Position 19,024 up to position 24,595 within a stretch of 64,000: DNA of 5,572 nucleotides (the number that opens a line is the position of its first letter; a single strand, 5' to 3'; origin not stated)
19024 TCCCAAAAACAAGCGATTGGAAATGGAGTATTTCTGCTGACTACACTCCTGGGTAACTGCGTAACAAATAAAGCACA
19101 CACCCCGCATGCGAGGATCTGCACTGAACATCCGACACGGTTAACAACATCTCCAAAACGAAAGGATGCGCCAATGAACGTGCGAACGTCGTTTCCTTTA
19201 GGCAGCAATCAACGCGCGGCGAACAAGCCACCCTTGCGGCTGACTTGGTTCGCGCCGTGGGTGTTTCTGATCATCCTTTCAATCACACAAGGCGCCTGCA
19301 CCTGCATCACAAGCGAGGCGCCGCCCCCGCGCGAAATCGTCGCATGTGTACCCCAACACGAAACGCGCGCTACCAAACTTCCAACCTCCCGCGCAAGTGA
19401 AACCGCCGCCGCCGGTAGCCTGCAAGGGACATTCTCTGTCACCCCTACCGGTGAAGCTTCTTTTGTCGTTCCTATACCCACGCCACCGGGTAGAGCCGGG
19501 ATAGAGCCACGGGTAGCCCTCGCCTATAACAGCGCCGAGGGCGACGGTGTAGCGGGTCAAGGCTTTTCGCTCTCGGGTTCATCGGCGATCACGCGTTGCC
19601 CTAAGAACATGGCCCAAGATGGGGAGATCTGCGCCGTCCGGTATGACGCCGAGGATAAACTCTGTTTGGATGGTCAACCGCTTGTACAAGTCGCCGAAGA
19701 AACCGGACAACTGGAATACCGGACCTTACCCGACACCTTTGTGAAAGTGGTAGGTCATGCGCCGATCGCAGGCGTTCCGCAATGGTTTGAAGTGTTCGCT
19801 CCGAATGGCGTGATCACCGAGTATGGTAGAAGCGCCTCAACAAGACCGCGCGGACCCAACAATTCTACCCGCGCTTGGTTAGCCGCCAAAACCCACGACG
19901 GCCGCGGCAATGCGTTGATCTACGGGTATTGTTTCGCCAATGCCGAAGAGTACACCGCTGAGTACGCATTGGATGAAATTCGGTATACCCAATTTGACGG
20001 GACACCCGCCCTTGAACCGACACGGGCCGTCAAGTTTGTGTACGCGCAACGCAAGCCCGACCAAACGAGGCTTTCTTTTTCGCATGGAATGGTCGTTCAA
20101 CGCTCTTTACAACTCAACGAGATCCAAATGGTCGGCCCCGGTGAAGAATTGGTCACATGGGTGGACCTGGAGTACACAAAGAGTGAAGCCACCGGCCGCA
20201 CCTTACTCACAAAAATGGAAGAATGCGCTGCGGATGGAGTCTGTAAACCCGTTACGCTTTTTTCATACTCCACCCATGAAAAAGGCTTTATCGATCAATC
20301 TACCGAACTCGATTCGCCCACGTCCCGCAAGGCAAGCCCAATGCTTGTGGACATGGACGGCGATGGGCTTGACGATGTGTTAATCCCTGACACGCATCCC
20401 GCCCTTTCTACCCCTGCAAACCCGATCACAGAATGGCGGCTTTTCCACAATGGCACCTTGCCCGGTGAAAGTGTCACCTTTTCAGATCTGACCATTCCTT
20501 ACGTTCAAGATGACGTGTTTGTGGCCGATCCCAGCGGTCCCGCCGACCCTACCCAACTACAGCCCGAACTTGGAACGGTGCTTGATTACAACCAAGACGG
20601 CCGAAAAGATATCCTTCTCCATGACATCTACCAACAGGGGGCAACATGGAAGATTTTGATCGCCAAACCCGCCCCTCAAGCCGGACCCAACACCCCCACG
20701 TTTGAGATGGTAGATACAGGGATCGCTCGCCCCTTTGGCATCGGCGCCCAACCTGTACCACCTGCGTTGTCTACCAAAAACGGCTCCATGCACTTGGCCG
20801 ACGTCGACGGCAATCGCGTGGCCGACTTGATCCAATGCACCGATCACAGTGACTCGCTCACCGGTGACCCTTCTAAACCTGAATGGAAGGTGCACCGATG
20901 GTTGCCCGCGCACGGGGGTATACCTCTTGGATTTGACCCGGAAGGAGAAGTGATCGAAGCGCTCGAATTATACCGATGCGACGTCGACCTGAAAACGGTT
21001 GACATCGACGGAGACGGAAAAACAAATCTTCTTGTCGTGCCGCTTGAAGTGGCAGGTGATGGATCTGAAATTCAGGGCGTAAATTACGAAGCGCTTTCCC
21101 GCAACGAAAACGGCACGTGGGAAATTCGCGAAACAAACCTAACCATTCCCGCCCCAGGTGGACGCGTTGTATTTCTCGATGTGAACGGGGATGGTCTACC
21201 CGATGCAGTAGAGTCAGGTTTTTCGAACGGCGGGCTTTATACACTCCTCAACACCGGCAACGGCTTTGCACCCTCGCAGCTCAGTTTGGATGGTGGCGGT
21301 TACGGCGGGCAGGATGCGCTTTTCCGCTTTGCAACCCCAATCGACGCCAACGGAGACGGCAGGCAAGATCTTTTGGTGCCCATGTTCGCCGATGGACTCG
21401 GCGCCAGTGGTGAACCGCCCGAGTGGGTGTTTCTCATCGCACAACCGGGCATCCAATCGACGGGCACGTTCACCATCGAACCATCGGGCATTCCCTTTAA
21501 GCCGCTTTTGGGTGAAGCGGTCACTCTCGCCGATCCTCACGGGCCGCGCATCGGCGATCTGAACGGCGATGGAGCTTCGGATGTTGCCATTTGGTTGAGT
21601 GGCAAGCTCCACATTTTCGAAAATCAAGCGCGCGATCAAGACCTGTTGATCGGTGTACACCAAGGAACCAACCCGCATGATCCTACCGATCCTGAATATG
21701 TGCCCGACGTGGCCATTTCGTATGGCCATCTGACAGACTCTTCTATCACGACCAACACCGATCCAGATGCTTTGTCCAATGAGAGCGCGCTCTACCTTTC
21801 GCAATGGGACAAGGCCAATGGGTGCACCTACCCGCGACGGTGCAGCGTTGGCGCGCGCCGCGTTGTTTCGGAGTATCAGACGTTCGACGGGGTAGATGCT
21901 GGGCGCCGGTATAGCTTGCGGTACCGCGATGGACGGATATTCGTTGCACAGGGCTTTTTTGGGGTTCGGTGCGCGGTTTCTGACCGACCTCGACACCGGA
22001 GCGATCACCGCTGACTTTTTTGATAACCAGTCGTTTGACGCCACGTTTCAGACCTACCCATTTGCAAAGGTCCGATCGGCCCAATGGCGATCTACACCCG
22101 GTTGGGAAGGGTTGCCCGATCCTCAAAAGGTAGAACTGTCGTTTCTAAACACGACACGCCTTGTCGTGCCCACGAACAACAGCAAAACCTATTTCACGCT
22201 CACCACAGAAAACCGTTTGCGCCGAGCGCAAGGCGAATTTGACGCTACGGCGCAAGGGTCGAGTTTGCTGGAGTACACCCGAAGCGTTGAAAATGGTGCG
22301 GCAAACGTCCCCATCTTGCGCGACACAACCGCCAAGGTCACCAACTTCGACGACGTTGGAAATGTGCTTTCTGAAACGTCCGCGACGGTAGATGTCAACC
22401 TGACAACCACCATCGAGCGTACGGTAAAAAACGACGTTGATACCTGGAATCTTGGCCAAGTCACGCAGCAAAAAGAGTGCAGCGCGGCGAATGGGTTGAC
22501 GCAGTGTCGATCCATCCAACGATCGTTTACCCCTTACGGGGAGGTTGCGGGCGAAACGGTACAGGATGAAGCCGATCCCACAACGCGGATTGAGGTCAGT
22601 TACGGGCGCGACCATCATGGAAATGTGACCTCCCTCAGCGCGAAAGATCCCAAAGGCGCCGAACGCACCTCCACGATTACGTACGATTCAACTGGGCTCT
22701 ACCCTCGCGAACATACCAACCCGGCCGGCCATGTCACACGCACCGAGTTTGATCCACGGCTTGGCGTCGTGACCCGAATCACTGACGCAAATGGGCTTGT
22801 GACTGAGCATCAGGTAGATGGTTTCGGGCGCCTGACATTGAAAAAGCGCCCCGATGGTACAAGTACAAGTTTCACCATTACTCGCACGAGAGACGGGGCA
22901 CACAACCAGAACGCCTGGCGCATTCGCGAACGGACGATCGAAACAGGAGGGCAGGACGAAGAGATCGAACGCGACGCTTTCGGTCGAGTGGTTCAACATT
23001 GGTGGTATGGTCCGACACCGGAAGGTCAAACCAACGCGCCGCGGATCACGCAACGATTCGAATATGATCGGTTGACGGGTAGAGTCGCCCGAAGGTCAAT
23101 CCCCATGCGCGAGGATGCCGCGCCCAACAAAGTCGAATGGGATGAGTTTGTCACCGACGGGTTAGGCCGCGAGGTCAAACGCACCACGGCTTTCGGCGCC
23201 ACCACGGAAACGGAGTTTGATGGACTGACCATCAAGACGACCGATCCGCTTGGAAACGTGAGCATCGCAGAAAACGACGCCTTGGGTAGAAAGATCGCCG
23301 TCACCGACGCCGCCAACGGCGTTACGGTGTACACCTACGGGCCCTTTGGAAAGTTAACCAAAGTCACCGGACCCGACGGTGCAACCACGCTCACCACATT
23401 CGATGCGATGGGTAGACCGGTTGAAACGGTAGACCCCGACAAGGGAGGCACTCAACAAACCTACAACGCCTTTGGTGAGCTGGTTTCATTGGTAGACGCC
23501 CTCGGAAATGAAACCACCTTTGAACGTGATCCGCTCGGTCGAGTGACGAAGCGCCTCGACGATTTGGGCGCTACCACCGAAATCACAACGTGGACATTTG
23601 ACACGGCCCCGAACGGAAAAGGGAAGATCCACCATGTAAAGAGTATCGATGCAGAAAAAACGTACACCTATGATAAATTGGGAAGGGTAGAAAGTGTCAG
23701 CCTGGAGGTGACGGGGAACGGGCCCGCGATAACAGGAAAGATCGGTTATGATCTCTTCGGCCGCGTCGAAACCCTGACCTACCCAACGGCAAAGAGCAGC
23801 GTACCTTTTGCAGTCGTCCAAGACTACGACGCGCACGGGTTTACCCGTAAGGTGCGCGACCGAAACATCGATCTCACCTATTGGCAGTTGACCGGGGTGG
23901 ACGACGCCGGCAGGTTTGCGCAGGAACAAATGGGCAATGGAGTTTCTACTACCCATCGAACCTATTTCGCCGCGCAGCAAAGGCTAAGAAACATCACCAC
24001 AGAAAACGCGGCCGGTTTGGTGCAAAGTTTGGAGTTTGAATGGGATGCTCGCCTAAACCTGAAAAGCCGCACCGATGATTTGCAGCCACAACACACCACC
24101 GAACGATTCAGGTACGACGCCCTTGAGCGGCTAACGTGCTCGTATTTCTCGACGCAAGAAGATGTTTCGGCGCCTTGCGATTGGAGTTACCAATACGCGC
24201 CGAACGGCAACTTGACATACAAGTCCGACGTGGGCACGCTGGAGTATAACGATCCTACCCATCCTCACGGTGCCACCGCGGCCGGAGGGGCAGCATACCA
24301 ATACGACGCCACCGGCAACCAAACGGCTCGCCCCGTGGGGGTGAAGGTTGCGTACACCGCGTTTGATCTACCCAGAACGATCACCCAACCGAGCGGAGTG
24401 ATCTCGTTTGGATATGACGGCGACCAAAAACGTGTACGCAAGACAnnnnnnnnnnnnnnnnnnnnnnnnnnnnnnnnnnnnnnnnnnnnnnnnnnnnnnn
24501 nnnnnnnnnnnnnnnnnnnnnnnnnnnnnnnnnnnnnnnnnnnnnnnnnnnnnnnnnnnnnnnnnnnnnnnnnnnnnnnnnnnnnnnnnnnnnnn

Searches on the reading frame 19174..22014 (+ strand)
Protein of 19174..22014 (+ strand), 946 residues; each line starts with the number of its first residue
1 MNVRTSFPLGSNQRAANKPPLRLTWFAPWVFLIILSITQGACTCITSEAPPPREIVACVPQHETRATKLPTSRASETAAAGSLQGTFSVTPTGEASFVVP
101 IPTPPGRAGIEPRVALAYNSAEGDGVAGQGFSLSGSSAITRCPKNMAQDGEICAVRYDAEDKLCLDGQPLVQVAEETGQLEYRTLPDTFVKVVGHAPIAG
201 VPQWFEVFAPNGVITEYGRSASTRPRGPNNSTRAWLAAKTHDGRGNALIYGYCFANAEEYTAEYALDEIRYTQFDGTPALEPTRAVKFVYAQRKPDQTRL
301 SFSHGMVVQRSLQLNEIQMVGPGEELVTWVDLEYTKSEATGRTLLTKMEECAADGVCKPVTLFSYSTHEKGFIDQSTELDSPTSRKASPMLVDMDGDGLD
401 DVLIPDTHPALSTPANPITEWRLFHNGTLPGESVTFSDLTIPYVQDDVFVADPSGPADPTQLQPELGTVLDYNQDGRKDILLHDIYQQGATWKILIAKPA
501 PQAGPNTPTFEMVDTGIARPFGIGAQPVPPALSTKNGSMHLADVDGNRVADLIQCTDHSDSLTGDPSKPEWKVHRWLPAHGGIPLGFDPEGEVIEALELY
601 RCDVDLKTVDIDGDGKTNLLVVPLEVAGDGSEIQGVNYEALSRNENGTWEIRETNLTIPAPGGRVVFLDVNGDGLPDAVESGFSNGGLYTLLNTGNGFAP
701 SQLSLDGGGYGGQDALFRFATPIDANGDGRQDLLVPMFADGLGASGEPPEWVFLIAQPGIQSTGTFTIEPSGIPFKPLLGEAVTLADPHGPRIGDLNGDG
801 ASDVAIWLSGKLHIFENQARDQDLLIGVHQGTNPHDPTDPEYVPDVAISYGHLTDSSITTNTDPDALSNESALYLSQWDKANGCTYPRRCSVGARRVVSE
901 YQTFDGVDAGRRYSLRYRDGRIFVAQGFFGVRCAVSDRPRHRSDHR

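Call 3: search_protein_families(library=pfam, proteins=[window:19174-22014:+], max_evalue=0.01)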
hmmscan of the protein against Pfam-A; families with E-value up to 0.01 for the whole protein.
window:19174-22014:+ (946 aa): 5 families
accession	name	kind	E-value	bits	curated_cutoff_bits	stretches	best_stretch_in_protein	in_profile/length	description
PF13517.12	FG-GAP_3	-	2.9e-20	73.1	26.9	2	610-679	1-60/61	FG-GAP-like repeat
PF03534.18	SpvB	-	2.7e-16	60.1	22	1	91-268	3-193/287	Salmonella virulence plasmid 65kDa B protein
PF01839.29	FG-GAP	-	1.1e-08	35.2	22.1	0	388-404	4-20/37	FG-GAP repeat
PF12256.14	TcdB_toxin_midN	-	1.3e-05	25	24.8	0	372-409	12-50/181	Insecticide toxin TcdB middle/N-terminal region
PF16743.10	PliI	-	0.00085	19.5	27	0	605-633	61-88/123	Periplasmic lysozyme inhibitor of I-type lysozyme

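Call 40: search_protein_representatives(protein=window:19174-22011:+)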
Query: 946 residues. Proteins with E-value up to 0.001 (for the whole library): 13501; up to 1e-10: 9551; up to 1e-30: 2280. The best 150 are listed.
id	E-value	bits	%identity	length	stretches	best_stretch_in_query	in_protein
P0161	0.0e+00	1012.9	58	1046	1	27-840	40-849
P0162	2.4e-272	922.6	52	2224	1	37-931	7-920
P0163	9.8e-235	798.1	48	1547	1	26-930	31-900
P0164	1.7e-203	694.7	47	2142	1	49-931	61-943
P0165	1.7e-168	578.8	42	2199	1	50-932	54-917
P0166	4.7e-159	547.6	40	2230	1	72-935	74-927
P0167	4.7e-155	534.3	42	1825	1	69-935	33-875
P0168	7.3e-145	500.6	41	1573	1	111-935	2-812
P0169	1.4e-144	499.7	42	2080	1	60-935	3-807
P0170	3.0e-143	495.3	42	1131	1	110-934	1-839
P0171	7.4e-137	474.1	40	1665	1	9-932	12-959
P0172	1.0e-131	457.1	39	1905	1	65-930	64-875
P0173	2.8e-130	452.3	45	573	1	28-622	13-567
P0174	2.9e-128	445.7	37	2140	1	49-929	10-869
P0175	1.4e-126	440.1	40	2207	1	65-931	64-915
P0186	1.9e-102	360.3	88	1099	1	752-932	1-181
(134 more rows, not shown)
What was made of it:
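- One main gene, frameshifted: the closest complete homologues are 2,140-2,235 aa. The alignment with ORF1 stops at residue ~931, at the T6 run (call 40).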

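Call 44: find_encoding_contigs(protein=P0186, flank=10000, max_places=3)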
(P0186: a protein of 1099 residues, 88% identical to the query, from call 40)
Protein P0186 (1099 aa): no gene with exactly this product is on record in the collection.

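Call 47: search_protein_families(library=pfam, proteins=[P0186], max_evalue=0.01)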
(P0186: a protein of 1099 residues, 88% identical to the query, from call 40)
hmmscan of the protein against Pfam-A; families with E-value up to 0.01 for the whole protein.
P0186 (1099 aa): 4 families
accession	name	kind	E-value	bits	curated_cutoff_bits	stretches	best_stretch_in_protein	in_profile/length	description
PF05593.20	RHS_repeat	-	1.2e-24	86.6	22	3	258-293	2-37/38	RHS Repeat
PF14411.12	LHH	-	3.4e-05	24.4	23.3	1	1041-1095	3-49/76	A nuclease of the HNH/ENDO VII superfamily with conserved LHH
PF03527.20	RHS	-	0.00043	20.5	27.9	1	697-728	3-34/38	RHS protein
PF01844.29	HNH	-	0.0037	17.8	21.4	0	1058-1080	14-36/47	HNH endonuclease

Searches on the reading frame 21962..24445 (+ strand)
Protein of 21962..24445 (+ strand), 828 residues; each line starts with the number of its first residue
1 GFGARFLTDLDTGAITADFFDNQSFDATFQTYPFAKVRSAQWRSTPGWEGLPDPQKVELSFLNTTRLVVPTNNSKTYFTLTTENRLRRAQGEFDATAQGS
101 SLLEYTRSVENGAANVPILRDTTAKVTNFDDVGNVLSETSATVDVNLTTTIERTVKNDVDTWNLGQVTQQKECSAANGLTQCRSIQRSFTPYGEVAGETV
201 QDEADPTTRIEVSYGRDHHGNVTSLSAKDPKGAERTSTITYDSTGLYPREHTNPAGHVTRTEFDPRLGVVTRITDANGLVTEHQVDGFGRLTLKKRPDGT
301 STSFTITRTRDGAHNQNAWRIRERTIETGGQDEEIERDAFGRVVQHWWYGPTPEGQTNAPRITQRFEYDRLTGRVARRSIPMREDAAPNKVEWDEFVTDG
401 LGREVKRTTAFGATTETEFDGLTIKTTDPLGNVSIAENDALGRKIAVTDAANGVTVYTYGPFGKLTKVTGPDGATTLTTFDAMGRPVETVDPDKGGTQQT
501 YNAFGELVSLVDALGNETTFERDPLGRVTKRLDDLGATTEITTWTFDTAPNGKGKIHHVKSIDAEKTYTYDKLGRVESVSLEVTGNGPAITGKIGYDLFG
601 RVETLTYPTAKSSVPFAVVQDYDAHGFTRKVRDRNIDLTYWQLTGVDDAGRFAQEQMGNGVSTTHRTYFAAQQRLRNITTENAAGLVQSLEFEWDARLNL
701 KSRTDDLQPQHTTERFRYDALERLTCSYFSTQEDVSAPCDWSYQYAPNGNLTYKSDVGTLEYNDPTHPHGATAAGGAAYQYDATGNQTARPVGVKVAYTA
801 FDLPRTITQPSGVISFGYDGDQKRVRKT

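Call 43: find_homologous_proteins(query=window:21962-24445:+, max_evalue=1e-20)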
Query window:21962-24445:+ (828 aa): 237 proteins with E <= 1e-20 among 8000 candidates; the best 120 are listed.
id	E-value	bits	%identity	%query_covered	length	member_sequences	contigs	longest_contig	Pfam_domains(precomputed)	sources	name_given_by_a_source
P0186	3.6e-283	960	90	56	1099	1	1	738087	PF05593.20,PF25023.2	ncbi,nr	ncbi:MAG: hypothetical protein IPK82_22435 [Polyangiaceae bacterium]|nr:hypothetical protein [Polyan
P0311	8.6e-277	939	57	87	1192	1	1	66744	PF05593.20,PF25023.2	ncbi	ncbi:MAG: RHS repeat-associated core domain-containing protein [Polyangiaceae bacterium]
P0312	4.6e-245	834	53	92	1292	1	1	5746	PF01839.30,PF05593.20,PF13517.13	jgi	jgi:YD repeat-containing protein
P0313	1.5e-227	776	50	87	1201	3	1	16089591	PF05593.20,PF14414.13,PF12639.14,PF25023.2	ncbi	ncbi:RHS repeat-associated core domain-containing protein [Sorangium sp. So ce216]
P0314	5.5e-222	758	50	86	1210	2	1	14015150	PF05593.20,PF25023.2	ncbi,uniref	ncbi:RHS repeat domain-containing protein [Sorangium sp. So ce131]|uniref:RHS repeat domain-containi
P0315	1.1e-217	743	57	72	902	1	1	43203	PF05593.20,PF25023.2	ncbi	ncbi:MAG: RHS repeat-associated core domain-containing protein, partial [Polyangiaceae bacterium]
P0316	1.6e-212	726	48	86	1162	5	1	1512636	PF05593.20,PF01844.30,PF25023.2,PF14279.13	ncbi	-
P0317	2.1e-202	693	46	95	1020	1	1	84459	PF01839.30,PF05593.20,PF25023.2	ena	-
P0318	5.6e-170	586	42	96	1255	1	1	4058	PF05593.20,PF01844.30,PF25023.2,PF14279.13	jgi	jgi:RHS repeat-associated protein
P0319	5.2e-168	579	49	70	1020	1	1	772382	PF05593.20,PF25023.2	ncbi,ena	-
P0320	5.3e-164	566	47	70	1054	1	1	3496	PF05593.20,PF13517.13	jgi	jgi:YD repeat-containing protein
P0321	7.7e-149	516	48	64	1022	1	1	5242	PF01839.30,PF05593.20,PF13517.13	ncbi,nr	ncbi:MAG TPA: type IV secretion protein Rhs, partial [Polyangiaceae bacterium]|nr:type IV secretion 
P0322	2.3e-137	478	37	100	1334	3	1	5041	PF05593.20,PF25023.2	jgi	jgi:RHS repeat-associated protein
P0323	2.8e-128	448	43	68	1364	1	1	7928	PF05593.20,PF13517.13,PF25023.2,PF03534.19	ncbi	-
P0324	1.4e-125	439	37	100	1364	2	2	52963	PF05593.20,PF25023.2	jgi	jgi:RHS repeat-associated protein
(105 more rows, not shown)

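Call 50: find_encoding_contigs(protein=P0311, flank=10000, max_places=2)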
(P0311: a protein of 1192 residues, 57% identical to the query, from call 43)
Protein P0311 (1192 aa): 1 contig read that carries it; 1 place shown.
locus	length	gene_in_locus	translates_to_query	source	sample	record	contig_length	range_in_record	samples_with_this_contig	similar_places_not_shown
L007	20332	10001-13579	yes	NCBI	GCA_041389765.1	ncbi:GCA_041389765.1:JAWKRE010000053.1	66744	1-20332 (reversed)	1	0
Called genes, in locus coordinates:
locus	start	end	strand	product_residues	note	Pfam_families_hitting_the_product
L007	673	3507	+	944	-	PF05593:RHS_repeat, PF25023:TEN_YD-shell, PF01844:HNH, PF14279:HNH_5 (weak)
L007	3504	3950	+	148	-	PF14085:DUF4265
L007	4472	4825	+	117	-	PF24719:Imm33-like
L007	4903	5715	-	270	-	-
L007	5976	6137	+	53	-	-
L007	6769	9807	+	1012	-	PF03534:SpvB, PF01839:FG-GAP (faint), PF13517:FG-GAP_3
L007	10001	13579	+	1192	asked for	PF05593:RHS_repeat (weak), PF25023:TEN_YD-shell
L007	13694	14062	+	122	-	PF06877:RraB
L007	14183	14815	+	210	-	-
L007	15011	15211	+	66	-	-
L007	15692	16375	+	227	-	-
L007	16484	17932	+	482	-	PF01323:DSBA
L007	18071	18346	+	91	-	-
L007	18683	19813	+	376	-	PF01820:Dala_Dala_lig_N, PF02222:ATP-grasp (weak), PF02786:CPSase_L_D2, PF07478:Dala_Dala_lig_C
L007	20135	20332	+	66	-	?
